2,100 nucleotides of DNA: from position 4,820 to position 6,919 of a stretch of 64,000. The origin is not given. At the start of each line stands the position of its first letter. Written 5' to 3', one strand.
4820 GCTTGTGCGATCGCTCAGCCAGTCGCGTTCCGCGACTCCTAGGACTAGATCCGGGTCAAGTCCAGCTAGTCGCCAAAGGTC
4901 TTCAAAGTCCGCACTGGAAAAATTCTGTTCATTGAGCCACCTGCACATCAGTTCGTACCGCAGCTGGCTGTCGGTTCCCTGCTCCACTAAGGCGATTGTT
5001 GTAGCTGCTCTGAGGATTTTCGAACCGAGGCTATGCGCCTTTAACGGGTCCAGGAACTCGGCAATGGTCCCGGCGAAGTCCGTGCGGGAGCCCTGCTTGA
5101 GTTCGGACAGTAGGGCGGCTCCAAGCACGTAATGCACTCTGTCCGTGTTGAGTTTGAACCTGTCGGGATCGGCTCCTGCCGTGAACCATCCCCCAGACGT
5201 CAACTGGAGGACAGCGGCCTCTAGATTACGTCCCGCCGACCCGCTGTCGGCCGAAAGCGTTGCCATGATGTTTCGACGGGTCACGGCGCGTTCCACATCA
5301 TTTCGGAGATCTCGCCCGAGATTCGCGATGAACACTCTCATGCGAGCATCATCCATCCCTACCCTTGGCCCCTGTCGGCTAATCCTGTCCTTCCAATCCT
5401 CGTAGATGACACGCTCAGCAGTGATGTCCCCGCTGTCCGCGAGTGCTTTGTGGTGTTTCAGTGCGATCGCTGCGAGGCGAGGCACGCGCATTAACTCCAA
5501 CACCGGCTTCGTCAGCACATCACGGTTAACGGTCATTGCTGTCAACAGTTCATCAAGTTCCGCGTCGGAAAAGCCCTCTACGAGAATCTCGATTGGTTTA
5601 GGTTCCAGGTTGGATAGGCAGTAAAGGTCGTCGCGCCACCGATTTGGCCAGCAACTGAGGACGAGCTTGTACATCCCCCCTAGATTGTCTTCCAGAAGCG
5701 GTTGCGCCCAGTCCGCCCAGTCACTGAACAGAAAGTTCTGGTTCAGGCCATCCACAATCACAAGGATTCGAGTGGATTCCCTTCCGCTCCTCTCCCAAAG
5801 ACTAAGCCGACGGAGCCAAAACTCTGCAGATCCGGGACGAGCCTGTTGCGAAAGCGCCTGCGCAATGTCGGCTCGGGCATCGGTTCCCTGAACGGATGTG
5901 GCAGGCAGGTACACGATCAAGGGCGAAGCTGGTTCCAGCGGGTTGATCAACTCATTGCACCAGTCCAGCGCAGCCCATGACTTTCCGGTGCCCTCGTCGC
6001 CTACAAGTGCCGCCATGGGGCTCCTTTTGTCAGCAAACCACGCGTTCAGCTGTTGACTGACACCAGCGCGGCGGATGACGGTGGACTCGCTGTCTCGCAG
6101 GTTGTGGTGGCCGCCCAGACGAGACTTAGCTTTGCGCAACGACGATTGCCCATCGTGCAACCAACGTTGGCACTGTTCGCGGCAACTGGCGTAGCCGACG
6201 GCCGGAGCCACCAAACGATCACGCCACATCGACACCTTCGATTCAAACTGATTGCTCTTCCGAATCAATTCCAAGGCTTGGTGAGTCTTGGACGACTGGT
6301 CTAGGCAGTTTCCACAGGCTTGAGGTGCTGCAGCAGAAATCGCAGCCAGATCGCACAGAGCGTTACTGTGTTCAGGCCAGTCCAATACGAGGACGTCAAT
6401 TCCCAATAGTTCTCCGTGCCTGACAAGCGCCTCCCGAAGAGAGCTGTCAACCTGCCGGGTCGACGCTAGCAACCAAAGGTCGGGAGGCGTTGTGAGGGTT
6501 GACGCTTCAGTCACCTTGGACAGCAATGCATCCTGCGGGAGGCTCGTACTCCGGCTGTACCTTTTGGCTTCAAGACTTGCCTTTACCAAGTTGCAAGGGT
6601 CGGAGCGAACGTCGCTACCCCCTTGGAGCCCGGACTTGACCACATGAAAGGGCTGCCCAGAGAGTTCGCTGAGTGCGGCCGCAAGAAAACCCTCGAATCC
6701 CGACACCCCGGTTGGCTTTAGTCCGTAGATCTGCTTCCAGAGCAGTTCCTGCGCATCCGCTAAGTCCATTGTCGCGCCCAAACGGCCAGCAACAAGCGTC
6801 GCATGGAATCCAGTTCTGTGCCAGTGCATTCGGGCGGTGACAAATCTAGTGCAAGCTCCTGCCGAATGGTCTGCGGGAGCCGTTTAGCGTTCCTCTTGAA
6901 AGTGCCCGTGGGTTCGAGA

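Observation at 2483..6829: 1448-aa protein: Mrr-like nuclease + STAND NTPase + ~900-aa helical C-terminus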

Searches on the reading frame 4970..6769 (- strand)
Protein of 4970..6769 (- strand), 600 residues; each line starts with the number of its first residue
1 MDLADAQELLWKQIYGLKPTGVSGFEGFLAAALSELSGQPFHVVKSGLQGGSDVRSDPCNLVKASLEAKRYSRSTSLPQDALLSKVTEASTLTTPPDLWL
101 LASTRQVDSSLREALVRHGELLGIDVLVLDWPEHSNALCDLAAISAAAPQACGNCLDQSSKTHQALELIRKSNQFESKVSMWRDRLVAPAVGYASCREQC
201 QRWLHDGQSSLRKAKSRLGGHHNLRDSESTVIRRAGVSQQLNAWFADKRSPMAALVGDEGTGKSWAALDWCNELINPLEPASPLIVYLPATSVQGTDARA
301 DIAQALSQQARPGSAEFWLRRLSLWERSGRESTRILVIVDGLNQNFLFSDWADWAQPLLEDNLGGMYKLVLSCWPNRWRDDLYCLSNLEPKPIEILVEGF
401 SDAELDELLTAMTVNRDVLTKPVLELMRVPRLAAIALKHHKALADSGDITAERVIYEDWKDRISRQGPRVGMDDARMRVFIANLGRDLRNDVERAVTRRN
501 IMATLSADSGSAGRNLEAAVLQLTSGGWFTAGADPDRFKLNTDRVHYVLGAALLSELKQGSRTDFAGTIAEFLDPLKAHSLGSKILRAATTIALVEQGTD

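Call 27: predict_structure(alignment_id=A3)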
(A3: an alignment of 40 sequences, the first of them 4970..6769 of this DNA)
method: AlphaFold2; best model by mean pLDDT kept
length: 600 residues; sequences in the alignment: 40
mean_pLDDT: 84.2   pTM: 0.83
mean pLDDT of the five models: 84.2, 83.5, 83.0, 82.5, 80.8
residues with pLDDT >= 90: 203; 70-90: 340; 50-70: 43; < 50: 14
segments of 3 or more residues with pLDDT < 50: 48-60
pLDDT, mean of each block of 10 residues (from residue 1): 91 89 85 87 59 43 79 82 90 86 88 93 91 81 94 90 94 94 83 85 92 88 77 87 89 86 86 75 90 92 94 90 84 88 84 94 90 88 89 91 89 84 88 81 69 86 76 80 85 83 73 71 78 81 88 87 83 66 87 77
secondary structure, 60 per line:
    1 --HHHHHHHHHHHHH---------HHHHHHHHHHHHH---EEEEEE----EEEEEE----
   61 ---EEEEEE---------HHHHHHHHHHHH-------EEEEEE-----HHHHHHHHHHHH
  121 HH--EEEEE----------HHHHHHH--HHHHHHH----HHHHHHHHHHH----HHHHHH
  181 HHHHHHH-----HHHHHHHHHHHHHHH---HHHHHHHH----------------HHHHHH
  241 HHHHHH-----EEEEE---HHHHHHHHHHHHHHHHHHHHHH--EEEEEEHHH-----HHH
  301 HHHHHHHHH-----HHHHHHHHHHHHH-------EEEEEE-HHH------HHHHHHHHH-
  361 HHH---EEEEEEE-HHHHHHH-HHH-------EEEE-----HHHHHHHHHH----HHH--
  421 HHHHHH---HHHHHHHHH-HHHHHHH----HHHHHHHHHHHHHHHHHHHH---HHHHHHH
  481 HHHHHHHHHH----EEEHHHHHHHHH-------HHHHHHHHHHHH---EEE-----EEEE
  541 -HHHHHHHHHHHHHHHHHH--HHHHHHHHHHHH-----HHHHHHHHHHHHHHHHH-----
elements in order: H3-15 H25-37 E41-46 E51-56 E64-69 H79-90 E98-103 H109-122 E125-129 H140-146 H149-155 H160-170 H175-187 H193-207 H211-218 H235-246 E252-256 H260-281 E284-289 H298-309 H315-327 E335-340 H351-359 E367-373 H375-381 E393-396 H402-411 H421-426 H430-438 H440-446 H451-470 H474-490 E495-497 H498-506 H514-525 E529-531 E537-540 H542-559 H562-573 H579-595

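Call 32: fold_search(model_id=the predicted structure, library=pdb)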
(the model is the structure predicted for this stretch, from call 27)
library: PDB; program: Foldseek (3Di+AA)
matches with E <= 10: 987; with E <= 0.001: 111
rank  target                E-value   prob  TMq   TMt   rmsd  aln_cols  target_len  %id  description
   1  8dgf_B                4.0e-09  1.00  0.43  0.20  14.6       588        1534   11  Avs4 bound to phage PhiV-1 portal (released 2022-08-03)
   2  8dgf_A                5.3e-09  1.00  0.39  0.18  14.4       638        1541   11  Avs4 bound to phage PhiV-1 portal (released 2022-08-03)
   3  9lq2_A                2.8e-06  1.00  0.28  0.19  25.1       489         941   14  Structure of human dimeric NLRP7-TCL1A complex (released 2025-12-10)
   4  8s0e_A                3.0e-06  1.00  0.28  0.43  13.6       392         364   14  H. sapiens OCCM bound to double stranded DNA (released 2024-10-02)
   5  8y6p                  3.6e-06  1.00  0.27  0.15  19.8       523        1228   13  Structure of the auto-inhibited Dark monomer (released 2024-04-10)
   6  9lq4_A                3.8e-06  1.00  0.28  0.21  11.8       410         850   15  Structure of the human monomeric NLRP7-TCL1A complex (released 2025-12-10)
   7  7wbu                  3.9e-06  1.00  0.31  0.22  13.9       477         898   12  Cryo-EM structure of bovine NLRP9 (released 2022-04-06)
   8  7jgr_G                3.9e-06  1.00  0.28  0.41  13.2       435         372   14  Structure of Drosophila ORC bound to DNA (84 bp) and Cdc6 (released 2020-09-09)
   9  7jpo_A                3.9e-06  1.00  0.26  0.39  13.1       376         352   14  ORC-O1AAA: Human Origin Recognition Complex (ORC) with dynamic/unresolved ORC2 WH (released 2020-09-02)
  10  7jgr_A                6.3e-06  1.00  0.27  0.37  13.4       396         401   14  Structure of Drosophila ORC bound to DNA (84 bp) and Cdc6 (released 2020-09-09)
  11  7jk6_A                6.3e-06  1.00  0.26  0.38  13.4       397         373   14  Structure of Drosophila ORC in the active conformation (released 2020-09-09)
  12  7alv                  6.6e-06  1.00  0.29  0.36  12.8       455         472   13  Crystal Structure of NLRP3 NACHT domain in complex with a potent inhibitor (released 2021-10-20)
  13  9bcx_B                7.3e-06  1.00  0.25  0.31  16.1       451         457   12  Cryo-EM structure of the S. cerevisiae ORC-Cdc6-Mcm2-7-DNA complex with a fully closed Mcm2-Mcm5 DNA entry gate (released 2025-01-01)
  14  7jk5_A                7.6e-06  1.00  0.27  0.38  13.1       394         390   15  Structure of Drosophila ORC bound to DNA (released 2020-09-09)
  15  5jul_A                8.4e-06  1.00  0.34  0.19  14.7       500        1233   13  Near atomic structure of the Dark apoptosome (released 2017-02-22)
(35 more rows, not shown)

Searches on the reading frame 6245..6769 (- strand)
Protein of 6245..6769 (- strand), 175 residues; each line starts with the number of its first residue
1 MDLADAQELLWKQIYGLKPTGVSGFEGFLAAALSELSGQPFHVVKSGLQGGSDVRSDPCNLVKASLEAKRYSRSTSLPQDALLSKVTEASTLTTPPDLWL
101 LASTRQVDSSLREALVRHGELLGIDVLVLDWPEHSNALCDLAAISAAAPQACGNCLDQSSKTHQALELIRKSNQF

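Call 69: search_protein_families(library=pfam, proteins=[window:6245-6769:-], max_evalue=10)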
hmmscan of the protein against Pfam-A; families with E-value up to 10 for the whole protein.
window:6245-6769:- (175 aa): 1 family
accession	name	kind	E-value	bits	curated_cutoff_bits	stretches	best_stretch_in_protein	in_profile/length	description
PF00153.32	Mito_carr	-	0.19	12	22.3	1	24-54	9-39/96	Mitochondrial carrier protein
